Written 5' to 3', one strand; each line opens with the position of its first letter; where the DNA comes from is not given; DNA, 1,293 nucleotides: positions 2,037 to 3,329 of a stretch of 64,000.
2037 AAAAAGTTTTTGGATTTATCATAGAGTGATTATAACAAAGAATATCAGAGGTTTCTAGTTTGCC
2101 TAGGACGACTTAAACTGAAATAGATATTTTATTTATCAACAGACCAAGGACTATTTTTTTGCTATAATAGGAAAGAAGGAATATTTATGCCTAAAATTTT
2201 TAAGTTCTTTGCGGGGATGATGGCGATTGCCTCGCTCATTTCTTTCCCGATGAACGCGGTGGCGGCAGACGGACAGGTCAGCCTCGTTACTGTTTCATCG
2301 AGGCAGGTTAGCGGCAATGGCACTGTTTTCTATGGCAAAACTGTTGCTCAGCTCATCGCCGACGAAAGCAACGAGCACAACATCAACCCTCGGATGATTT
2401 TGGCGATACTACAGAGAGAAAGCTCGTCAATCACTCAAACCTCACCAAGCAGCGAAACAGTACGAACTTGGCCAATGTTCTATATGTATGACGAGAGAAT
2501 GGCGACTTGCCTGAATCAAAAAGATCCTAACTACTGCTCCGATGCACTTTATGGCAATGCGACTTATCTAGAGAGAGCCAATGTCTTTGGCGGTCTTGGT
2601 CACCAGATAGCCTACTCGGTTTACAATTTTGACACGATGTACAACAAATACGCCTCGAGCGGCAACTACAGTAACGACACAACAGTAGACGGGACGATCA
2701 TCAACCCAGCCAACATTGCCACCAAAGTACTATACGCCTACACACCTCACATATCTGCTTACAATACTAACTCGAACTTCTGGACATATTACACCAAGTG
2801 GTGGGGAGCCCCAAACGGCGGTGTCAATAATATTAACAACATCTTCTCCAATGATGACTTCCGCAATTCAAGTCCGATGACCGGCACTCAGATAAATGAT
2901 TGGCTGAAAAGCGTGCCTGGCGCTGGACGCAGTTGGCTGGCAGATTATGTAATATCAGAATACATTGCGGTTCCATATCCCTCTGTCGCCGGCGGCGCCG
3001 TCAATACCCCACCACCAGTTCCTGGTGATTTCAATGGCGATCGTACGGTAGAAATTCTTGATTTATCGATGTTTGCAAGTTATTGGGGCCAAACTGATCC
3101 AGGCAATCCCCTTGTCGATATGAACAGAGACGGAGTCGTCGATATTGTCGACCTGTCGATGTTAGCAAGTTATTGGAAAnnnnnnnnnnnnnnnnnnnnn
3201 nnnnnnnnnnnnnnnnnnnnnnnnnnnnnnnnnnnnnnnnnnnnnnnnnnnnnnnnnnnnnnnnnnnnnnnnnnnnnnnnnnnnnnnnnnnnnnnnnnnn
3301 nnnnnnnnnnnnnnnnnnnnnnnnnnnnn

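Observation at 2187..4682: Adjacent dockerin-bearing secreted protein and cohesin/FN3-like membrane-anchored surface protein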

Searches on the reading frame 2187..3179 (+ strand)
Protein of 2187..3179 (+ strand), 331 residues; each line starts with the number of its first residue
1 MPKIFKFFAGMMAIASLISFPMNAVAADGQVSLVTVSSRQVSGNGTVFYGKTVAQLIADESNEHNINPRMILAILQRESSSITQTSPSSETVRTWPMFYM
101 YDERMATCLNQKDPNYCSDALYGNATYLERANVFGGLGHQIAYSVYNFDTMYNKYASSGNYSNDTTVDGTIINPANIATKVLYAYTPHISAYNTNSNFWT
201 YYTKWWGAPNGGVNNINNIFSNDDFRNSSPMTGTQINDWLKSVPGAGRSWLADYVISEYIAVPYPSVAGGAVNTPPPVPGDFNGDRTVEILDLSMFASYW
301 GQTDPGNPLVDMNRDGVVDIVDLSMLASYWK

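Call 3: search_protein_families(library=pfam, proteins=[window:2187-3179:+], max_evalue=1)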
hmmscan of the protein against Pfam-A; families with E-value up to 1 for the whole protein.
window:2187-3179:+ (331 aa): 1 family
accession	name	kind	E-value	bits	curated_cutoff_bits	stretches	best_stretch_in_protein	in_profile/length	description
PF00404.24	Dockerin_1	-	1.1e-08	35.5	22.9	1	279-329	1-55/57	Dockerin type I domain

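Call 4: search_protein_families(library=ncbifam, proteins=[window:2187-3179:+], max_evalue=1)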
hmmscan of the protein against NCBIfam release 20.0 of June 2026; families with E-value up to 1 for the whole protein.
window:2187-3179:+ (331 aa): 1 family
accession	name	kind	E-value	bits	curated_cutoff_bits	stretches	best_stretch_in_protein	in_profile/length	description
NF041540.1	dockerin_GC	domain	0.037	14.4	29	1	280-325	3-58/67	GC-type dockerin domain-anchored protein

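Call 7: search_solved_structures(query=window:2187-3179:+, max_evalue=1, show_alignments=2)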
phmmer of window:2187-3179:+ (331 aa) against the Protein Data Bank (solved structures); distinct sequences matched with E-value up to 1: 7.
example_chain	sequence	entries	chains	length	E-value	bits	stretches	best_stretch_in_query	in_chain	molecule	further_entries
2y3n_B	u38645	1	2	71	0.00087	21.8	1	278-330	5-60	CELLULOSOMAL FAMILY-48 PROCESSIVE GLYCOSIDE HYDROLASE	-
2jnk_A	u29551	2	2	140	0.0075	18.7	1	279-326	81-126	Hyalurononglucosaminidase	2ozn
4rjx_A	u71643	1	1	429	0.077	15.4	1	104-180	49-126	Porin O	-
5lxv_B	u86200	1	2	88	0.16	14.3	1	277-329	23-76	Carbohydrate-binding protein WP_009985128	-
2vn5_B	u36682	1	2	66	0.63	12.4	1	278-329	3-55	ENDOGLUCANASE A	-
4lsz_E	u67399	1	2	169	0.89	11.9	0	4-64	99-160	DARPin D7.18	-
2ccl_B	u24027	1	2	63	0.92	11.9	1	280-329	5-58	ENDO-1,4-BETA-XYLANASE Y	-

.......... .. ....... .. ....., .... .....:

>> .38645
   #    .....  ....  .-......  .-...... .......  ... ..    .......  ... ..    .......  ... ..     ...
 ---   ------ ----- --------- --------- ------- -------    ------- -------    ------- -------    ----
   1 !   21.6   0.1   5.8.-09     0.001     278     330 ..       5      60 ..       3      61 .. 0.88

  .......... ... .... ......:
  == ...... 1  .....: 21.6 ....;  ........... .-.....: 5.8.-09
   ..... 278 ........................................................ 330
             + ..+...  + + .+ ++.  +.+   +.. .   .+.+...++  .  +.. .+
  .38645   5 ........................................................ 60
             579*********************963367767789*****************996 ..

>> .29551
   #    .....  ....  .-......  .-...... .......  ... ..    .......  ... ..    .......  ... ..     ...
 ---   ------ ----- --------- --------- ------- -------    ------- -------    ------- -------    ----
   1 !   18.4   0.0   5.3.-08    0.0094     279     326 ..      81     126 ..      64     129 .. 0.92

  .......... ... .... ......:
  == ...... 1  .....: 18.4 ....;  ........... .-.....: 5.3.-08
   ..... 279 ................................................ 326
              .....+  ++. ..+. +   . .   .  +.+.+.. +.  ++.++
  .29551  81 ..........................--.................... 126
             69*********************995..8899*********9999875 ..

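Call 10: find_homologous_proteins(query=window:2187-3179:+, max_evalue=0.001)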
Query window:2187-3179:+ (331 aa): 48 proteins with E <= 0.001 among 1023 candidates.
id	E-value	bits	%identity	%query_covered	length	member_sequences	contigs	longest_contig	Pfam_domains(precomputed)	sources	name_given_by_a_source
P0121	3.1e-223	758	100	100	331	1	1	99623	PF00404.25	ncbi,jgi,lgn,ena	ncbi:MAG: dockerin type I domain-containing protein [Candidatus Berkelbacteria bacterium]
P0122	5.4e-146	504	68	97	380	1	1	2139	PF00404.25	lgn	-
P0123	1.6e-139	483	66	98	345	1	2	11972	PF00404.25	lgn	-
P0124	8.6e-109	382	56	99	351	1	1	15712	-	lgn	-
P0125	2.4e-82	295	48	98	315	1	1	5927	PF00404.25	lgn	-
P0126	4.6e-82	294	49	96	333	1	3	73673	PF00404.25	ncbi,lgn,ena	-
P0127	6.3e-81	290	52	92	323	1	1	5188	PF00404.25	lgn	-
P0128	8.5e-81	290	48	97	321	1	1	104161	-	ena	-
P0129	8.5e-78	280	44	99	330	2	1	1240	PF00404.25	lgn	-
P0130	2.4e-77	278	49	91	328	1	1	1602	PF00404.25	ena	-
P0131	8.0e-77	277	44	96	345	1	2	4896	PF00404.25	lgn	-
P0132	3.8e-76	274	46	98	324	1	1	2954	-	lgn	-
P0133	9.1e-75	270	46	99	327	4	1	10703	PF00404.25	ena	-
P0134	1.6e-74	269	39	99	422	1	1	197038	PF00404.25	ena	-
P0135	3.9e-74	268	46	97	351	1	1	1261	PF00404.25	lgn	-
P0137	2.3e-73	265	45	100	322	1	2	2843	PF00404.25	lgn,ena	-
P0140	1.2e-72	263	44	98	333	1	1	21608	PF00404.25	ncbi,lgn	-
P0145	3.4e-71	258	46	92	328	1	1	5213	PF00404.25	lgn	-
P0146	1.6e-70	256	43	100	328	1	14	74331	PF00404.25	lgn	-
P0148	2.9e-70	255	49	85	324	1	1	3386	PF00404.25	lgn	-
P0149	5.2e-70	254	44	99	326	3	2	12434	PF00404.25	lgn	-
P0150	5.1e-69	251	47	91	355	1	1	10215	PF00404.25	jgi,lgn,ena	-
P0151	6.2e-69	251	44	99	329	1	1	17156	PF00404.25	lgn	-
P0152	1.4e-68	250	43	100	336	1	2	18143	PF00404.25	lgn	-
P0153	4.5e-67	245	46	93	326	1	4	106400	PF00404.25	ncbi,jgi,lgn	jgi:hypothetical protein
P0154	1.0e-66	243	44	99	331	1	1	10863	PF00404.25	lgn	-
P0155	5.1e-66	241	42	100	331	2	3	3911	PF00404.25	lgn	-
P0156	8.1e-65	237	44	91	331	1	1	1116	PF00404.25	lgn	-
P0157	3.1e-61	225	41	97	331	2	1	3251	PF00404.25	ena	-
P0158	2.7e-59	219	40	96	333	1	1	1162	PF00404.25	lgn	-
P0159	4.7e-59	218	40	96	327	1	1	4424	PF00404.25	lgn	-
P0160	4.7e-59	218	41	96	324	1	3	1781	PF00404.25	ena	-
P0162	9.2e-55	204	38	96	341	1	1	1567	PF00404.25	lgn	-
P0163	6.9e-51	191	37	90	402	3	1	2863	PF00404.25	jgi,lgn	jgi:hypothetical protein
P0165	4.2e-50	189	38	90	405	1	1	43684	PF00404.25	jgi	jgi:hypothetical protein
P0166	2.3e-49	186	37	86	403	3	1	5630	PF00404.25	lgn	-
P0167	4.7e-44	169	32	83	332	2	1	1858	PF00404.25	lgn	-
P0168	8.1e-7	47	41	17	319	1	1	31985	PF00404.25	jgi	jgi:hypothetical protein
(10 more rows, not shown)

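Call 24: predict_structure(alignment_id=A2)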
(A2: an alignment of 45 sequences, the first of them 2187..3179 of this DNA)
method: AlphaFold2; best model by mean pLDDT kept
length: 331 residues; sequences in the alignment: 45
mean_pLDDT: 89.9   pTM: 0.73
mean pLDDT of the five models: 89.9, 87.8, 86.8, 86.4, 86.0
residues with pLDDT >= 90: 225; 70-90: 85; 50-70: 15; < 50: 6
segments of 3 or more residues with pLDDT < 50: 273-275
pLDDT, mean of each block of 10 residues (from residue 1): 77 79 57 92 92 98 98 96 93 87 86 88 89 94 96 96 92 97 95 97 96 96 96 98 91 96 85 60 83 94 88 94 93 72
secondary structure, 60 per line:
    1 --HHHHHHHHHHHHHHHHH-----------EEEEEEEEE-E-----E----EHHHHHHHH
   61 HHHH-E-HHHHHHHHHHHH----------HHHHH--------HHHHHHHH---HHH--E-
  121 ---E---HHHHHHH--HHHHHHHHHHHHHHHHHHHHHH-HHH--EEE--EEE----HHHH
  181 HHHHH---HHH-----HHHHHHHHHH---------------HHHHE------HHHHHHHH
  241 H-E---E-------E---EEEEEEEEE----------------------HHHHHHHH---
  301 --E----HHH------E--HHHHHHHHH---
elements in order: H3-19 E31-39 H53-64 H68-79 H90-94 H103-110 H128-134 H137-158 E165-167 E170-172 H177-185 H197-206 H222-225 H233-241 E259-267 H290-297 H320-328

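Call 29: fold_search(model_id=the predicted structure, library=pdb)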
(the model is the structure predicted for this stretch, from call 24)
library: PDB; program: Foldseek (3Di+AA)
matches with E <= 10: 73; with E <= 0.001: 0
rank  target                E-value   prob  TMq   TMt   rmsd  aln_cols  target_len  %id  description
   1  4u3s_B                4.9e-01  0.99  0.13  0.27   3.0        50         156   20  Crystal structure of Coh3ScaB-XDoc_M1ScaA complex: A N-terminal interface mutant of type II Cohesin-X-Dockerin complex (released 2015-07-29)
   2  2ozn_B                4.9e-01  0.85  0.14  0.35  10.5        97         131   27  The Cohesin-Dockerin Complex of NagJ and NagH from Clostridium perfringens (released 2008-05-06)
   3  1i7d_A                1.1e+00  0.06  0.13  0.09  16.4       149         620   10  NONCOVALENT COMPLEX OF E.COLI DNA TOPOISOMERASE III WITH AN 8-BASE SINGLE-STRANDED DNA OLIGONUCLEOTIDE (released 2001-06-29)
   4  5g5d_B                1.3e+00  0.96  0.13  0.27   2.1        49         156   20  Crystal Structure of the CohScaC2-XDocCipA type II complex from Clostridium thermocellum (released 2017-04-05)
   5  5aa3_A                1.3e+00  0.13  0.18  0.15  12.5       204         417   13  Crystal structure of MltF from Pseudomonas aeruginosa in the presence of tetrasaccharide and tetrapeptide (released 2016-10-12)
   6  5aa2_D                1.4e+00  0.12  0.19  0.16  12.2       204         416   13  Crystal structure of MltF from Pseudomonas aeruginosa in complex with NAM-pentapeptide. (released 2016-10-12)
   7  5o1j_A                1.5e+00  0.15  0.20  0.13  10.1       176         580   12  Lytic transglycosylase in action (released 2018-03-14)
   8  5a5x_A                1.6e+00  0.11  0.18  0.15  11.8       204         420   11  Crystal Structure of Se-Met MltF from Pseudomonas aeruginosa (released 2016-10-12)
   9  6fbt_A                1.7e+00  0.15  0.24  0.15   9.6       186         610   10  The X-ray Structure of Lytic Transglycosylase Slt from Pseudomonas aeruginosa in complex with the reaction product NAG (released 2018-04-18)
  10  5aa1_C                2.1e+00  0.09  0.18  0.15  11.9       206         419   12  Crystal structure of MltF from Pseudomonas aeruginosa in complex with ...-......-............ (released 2016-10-12)
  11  5aa1_A                2.4e+00  0.08  0.18  0.15  12.1       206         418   11  Crystal structure of MltF from Pseudomonas aeruginosa in complex with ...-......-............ (released 2016-10-12)
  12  4fdy_A                2.6e+00  0.18  0.19  0.21   9.4       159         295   16  Crystal structure of a similar to lipoprotein, NLP/P60 family (SAV0400) from Staphylococcus aureus subsp. aureus Mu50  (released 2012-07-25)
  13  6h5f                  2.7e+00  0.09  0.19  0.12  10.5       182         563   13  LtgA disordered Helix (released 2019-08-28)
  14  5aa2_A                2.7e+00  0.08  0.18  0.15  13.3       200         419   12  Crystal structure of MltF from Pseudomonas aeruginosa in complex with NAM-pentapeptide. (released 2016-10-12)
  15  5ao8_A                2.7e+00  0.03  0.12  0.11  13.6       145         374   14  Crystal Structure of SltB3 from Pseudomonas aeruginosa in complex with NAG-NAM-pentapeptide (released 2016-07-20)
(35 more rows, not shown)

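Call 30: search_solved_structures(query=A2, max_evalue=10, show_alignments=3)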
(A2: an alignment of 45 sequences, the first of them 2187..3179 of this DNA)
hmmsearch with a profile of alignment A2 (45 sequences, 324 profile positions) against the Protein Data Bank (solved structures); distinct sequences matched with E-value up to 10: 24.
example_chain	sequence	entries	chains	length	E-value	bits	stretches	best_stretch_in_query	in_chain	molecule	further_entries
2y3n_B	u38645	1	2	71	4.1e-08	36.1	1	270-324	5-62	CELLULOSOMAL FAMILY-48 PROCESSIVE GLYCOSIDE HYDROLASE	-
4fl4_A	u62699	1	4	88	8.1e-06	28.6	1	265-320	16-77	Glycoside hydrolase family 9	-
2jnk_A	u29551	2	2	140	1.3e-05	27.9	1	264-318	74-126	Hyalurononglucosaminidase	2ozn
2yik_A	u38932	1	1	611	2.6e-05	26.9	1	255-319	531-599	ENDOGLUCANASE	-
8x39_A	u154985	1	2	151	0.00023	23.8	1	269-319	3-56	Serine protease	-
2vn5_B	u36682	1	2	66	0.00023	23.8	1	271-320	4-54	ENDOGLUCANASE A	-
8x3a_A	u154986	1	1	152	0.00024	23.8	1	269-319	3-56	Serine protease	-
1daq_A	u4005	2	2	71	0.00025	23.6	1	269-319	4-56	ENDOGLUCANASE SS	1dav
2mte_A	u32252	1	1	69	0.00029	23.4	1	269-319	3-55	Cellulose 1,4-beta-cellobiosidase (reducing end) CelS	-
2vn6_B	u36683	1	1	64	0.00048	22.7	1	271-320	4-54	ENDOGLUCANASE A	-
4cj0_A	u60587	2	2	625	0.00083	22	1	263-320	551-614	ENDOGLUCANASE D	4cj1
1clc_A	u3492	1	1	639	0.00085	21.9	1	263-320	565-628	ENDOGLUCANASE CELD; EC: 3.2.1.4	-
5lxv_B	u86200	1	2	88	0.001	21.6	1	267-317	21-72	Carbohydrate-binding protein WP_009985128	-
1ohz_B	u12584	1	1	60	0.0029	20.2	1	272-319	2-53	ENDO-1,4-BETA-XYLANASE Y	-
2ccl_B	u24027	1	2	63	0.012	18.2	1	271-319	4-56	ENDO-1,4-BETA-XYLANASE Y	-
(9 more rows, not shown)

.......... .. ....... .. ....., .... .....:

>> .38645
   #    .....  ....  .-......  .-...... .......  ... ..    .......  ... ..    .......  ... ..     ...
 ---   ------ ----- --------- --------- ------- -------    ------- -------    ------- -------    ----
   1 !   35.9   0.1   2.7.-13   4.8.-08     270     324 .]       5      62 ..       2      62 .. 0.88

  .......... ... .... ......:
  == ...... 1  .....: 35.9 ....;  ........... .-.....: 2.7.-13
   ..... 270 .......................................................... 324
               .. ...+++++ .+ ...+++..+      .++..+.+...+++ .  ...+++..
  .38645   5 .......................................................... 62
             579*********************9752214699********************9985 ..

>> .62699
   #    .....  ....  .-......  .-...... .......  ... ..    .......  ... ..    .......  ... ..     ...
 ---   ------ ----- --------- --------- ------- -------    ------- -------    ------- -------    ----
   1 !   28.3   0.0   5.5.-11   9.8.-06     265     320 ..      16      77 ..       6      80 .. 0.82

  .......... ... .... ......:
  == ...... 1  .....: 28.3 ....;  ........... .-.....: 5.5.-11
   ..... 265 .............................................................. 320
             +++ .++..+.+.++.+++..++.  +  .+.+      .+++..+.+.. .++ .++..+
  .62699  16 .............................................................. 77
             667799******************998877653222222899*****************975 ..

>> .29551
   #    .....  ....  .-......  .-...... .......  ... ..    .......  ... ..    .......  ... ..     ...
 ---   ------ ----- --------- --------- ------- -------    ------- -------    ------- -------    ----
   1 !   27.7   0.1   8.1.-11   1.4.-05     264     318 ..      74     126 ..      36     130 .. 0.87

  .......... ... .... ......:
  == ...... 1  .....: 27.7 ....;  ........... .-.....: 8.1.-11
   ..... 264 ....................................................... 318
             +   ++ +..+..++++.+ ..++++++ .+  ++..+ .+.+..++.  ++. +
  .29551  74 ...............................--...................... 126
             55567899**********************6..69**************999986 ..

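Call 31: search_protein_families(library=pfam, alignment_id=A2, max_evalue=1)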
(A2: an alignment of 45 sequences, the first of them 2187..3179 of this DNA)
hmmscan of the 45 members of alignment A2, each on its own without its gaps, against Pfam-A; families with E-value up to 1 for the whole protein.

A. member 1, window:2187-3179:+ (331 aa): 1 family
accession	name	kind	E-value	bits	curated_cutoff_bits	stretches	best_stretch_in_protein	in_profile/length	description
PF00404.24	Dockerin_1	-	1.1e-08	35.5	22.9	1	279-329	1-55/57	Dockerin type I domain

B. families by the number of members that match (of 45 scanned): 15 families
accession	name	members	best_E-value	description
PF00404.24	Dockerin_1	44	1.5e-12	Dockerin type I domain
PF13517.12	FG-GAP_3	12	0.006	FG-GAP-like repeat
PF13202.12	EF-hand_5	12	0.0094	EF hand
PF00036.39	EF-hand_1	8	0.001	EF hand domain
PF13405.12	EF-hand_6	4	0.11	EF-hand domain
PF13499.12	EF-hand_7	3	0.18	EF-hand domain pair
PF22812.1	CR_prot_dom_plant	2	0.018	Plant cysteine-rich protein domain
PF03523.18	Macscav_rec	2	0.079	Macrophage scavenger receptor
PF25806.1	RHH_ERCC6L2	1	0.013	ERCC6L2-like, ribbon-helix-helix domain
PF25488.1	RNaseT2L_C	1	0.035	RNase T2-like C-terminal domain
PF18620.7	DUF5627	1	0.072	Domain of unknown function (DUF5627)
PF10720.14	DUF2515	1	0.11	Protein of unknown function (DUF2515)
PF01839.29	FG-GAP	1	0.14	FG-GAP repeat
PF12355.13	Dscam_C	1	0.15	Down syndrome cell adhesion molecule C terminal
PF15128.11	T_cell_tran_alt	1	0.83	T-cell leukemia translocation-altered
